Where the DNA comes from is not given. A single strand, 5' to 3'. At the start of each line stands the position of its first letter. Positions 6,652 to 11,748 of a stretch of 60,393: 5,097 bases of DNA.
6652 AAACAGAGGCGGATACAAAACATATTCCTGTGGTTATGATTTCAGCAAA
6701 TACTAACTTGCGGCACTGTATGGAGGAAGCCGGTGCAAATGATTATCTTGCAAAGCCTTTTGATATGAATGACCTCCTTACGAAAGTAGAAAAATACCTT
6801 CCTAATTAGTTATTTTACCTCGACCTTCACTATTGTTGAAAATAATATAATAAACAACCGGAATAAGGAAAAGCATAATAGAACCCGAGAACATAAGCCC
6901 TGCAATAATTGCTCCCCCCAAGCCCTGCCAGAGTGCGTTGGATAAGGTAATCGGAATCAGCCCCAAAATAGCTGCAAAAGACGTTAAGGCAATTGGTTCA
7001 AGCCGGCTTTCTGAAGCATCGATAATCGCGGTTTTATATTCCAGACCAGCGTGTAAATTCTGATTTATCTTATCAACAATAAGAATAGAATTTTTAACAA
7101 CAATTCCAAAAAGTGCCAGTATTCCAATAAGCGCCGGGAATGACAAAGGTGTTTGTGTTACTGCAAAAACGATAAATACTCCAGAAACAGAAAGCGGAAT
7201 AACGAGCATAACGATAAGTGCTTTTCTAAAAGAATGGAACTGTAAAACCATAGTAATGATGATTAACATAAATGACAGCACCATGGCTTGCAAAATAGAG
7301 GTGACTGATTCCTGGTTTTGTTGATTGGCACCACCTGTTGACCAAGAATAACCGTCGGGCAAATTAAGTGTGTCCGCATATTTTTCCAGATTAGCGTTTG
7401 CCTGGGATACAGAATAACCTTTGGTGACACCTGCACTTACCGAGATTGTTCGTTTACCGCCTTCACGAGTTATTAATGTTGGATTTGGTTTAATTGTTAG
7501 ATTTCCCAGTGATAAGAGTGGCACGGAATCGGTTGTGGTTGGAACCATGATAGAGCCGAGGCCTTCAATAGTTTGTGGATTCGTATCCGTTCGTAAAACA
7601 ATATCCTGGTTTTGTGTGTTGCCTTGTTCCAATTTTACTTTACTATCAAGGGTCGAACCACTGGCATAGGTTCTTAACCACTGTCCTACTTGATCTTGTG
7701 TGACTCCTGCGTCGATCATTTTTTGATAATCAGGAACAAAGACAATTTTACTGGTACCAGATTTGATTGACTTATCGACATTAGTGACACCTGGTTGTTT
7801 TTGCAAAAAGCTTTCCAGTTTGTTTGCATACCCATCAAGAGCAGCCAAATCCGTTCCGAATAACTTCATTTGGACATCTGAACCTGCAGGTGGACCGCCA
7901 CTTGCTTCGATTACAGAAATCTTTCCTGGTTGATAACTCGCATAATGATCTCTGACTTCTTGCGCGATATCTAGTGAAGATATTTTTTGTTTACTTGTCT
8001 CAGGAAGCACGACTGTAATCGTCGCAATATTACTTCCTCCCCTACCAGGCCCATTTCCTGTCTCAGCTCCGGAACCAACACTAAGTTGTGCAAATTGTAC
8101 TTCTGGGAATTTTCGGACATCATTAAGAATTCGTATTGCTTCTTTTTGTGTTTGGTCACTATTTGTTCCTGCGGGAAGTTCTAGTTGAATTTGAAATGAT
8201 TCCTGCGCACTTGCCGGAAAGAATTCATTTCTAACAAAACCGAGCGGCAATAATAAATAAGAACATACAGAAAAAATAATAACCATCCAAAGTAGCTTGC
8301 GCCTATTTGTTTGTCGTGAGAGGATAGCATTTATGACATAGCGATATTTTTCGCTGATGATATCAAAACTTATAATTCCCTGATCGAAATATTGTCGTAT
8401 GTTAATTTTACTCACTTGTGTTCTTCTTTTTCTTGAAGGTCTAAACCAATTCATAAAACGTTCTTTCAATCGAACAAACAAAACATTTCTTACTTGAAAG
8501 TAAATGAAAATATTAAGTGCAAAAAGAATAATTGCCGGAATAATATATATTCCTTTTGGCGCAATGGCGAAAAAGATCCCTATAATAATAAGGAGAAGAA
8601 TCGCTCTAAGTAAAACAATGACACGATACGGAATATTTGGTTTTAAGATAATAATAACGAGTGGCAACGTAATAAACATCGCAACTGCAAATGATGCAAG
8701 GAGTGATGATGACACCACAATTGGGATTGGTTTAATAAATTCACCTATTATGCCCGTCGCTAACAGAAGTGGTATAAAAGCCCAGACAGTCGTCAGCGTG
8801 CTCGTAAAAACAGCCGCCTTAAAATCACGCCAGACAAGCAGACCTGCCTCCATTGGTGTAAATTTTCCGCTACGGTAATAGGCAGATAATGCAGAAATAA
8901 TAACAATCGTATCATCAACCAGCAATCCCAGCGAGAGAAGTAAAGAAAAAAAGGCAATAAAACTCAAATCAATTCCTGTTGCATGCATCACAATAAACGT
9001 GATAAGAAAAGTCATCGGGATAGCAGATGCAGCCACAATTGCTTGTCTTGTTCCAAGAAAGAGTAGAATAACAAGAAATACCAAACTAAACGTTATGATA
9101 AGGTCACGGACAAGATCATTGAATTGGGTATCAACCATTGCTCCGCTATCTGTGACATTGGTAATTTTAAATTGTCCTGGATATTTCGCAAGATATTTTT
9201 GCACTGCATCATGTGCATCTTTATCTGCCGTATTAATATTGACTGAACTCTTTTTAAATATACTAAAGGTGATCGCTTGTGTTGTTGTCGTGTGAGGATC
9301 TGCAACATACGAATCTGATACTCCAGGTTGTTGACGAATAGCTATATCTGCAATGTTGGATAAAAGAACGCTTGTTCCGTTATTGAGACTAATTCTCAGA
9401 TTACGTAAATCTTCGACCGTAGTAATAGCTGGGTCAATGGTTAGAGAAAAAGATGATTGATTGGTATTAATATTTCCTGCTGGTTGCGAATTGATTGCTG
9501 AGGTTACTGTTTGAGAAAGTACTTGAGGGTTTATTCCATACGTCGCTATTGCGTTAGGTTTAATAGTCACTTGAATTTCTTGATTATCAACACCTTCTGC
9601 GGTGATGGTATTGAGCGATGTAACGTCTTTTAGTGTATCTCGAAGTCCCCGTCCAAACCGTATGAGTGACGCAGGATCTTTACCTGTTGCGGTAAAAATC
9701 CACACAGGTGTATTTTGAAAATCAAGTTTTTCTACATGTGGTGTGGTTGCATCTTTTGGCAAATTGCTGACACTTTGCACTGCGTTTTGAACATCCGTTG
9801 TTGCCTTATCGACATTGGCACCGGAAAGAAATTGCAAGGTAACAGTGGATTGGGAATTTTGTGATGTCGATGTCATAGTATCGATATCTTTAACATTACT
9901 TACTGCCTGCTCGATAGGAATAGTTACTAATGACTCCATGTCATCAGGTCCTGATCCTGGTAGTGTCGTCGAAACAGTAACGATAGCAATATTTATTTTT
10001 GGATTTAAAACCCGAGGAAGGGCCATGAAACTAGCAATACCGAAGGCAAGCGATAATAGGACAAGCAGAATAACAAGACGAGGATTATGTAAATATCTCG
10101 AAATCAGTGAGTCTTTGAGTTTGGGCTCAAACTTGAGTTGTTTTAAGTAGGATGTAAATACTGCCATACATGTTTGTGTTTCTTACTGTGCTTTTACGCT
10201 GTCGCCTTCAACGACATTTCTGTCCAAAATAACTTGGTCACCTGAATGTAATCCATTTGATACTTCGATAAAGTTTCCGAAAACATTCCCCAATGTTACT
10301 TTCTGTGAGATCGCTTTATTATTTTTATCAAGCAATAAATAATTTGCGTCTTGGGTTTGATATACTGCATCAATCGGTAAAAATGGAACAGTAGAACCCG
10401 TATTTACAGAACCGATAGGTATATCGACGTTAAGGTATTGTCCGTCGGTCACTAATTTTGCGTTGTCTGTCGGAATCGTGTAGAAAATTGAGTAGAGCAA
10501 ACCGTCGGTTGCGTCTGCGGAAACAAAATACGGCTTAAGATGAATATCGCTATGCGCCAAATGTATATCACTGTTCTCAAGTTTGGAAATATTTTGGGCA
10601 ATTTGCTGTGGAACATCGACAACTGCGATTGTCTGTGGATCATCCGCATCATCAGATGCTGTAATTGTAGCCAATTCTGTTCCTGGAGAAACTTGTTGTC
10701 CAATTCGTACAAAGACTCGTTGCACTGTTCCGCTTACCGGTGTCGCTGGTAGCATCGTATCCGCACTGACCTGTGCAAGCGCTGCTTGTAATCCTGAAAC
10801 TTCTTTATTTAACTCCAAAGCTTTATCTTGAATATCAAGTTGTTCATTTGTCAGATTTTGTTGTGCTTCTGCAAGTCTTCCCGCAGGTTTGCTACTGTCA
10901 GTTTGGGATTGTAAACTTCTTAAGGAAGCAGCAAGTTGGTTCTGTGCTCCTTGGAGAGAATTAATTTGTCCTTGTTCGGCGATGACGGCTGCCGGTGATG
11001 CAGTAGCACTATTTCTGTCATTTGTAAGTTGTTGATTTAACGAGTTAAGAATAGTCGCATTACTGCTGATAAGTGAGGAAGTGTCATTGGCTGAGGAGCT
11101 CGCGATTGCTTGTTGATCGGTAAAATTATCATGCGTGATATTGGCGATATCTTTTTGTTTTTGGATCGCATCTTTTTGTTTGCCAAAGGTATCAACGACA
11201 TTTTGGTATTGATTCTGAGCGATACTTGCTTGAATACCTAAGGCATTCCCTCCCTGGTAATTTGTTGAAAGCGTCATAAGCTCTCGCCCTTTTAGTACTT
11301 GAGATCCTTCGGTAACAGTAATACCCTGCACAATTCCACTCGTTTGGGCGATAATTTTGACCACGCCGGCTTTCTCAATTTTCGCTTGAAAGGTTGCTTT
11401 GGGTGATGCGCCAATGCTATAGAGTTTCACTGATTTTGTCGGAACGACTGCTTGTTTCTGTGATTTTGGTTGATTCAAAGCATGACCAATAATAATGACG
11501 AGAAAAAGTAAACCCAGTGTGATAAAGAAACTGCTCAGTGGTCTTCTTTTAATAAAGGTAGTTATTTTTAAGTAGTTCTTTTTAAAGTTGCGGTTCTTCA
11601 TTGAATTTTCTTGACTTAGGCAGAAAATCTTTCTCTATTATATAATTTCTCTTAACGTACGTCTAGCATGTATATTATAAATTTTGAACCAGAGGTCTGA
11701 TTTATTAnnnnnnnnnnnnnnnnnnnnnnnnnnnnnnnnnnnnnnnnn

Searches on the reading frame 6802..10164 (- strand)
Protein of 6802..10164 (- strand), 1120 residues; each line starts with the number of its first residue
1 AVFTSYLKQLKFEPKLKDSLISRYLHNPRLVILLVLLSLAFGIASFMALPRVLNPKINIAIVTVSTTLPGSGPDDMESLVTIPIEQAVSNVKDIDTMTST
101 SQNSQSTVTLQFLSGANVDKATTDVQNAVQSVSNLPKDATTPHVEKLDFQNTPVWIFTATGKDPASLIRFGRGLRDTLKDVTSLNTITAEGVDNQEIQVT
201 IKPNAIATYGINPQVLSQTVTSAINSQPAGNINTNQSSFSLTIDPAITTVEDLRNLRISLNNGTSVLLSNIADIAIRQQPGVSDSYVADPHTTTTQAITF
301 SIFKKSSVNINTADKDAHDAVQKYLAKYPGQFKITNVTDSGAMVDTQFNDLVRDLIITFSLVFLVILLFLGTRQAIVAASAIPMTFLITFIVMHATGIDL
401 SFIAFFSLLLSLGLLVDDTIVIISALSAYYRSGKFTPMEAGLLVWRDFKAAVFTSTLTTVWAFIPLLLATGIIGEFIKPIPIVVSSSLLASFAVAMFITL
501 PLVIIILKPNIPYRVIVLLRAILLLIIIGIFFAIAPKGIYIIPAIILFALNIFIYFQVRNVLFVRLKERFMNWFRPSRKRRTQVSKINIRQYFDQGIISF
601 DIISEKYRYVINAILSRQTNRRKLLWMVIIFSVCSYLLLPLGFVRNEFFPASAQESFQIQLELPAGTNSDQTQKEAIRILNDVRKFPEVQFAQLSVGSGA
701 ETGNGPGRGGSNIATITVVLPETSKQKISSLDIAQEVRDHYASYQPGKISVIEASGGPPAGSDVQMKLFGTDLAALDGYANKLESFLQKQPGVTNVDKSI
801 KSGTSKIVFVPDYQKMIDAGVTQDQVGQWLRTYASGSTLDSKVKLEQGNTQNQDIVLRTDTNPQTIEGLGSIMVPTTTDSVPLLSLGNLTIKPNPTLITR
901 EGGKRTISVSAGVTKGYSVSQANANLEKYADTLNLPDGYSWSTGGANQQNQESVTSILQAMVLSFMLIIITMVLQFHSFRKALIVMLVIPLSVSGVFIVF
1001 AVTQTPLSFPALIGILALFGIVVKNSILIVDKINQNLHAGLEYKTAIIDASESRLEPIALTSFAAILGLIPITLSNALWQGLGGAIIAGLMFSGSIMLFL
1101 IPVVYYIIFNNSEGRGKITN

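Call 67: search_protein_families(library=pfam, proteins=[window:6802-10164:-], max_evalue=0.00001)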
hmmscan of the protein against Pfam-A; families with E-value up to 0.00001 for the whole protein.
window:6802-10164:- (1120 aa): 1 family
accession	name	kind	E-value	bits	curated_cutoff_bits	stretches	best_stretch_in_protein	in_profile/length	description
PF00873.25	ACR_tran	-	8.1e-157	524.1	28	2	591-1108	500-1020/1021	AcrB/AcrD/AcrF family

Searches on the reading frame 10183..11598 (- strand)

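Call 67: search_protein_families(library=pfam, proteins=[window:10183-11598:-], max_evalue=0.00001)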
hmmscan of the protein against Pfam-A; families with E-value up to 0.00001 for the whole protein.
window:10183-11598:- (471 aa): 3 families
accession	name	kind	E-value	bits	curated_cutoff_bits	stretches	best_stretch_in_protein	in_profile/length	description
PF13533.13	Biotin_lipoyl_2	-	2.6e-07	30.8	29.8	0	285-313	4-32/32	Biotin-lipoyl like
PF16576.10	HlyD_D23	-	5.6e-07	29.5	30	0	214-339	55-161/214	Barrel-sandwich domain of CusB or HlyD membrane-fusion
PF13437.12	HlyD_3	-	3.3e-06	28.2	22.2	0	287-347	5-61/106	HlyD family secretion protein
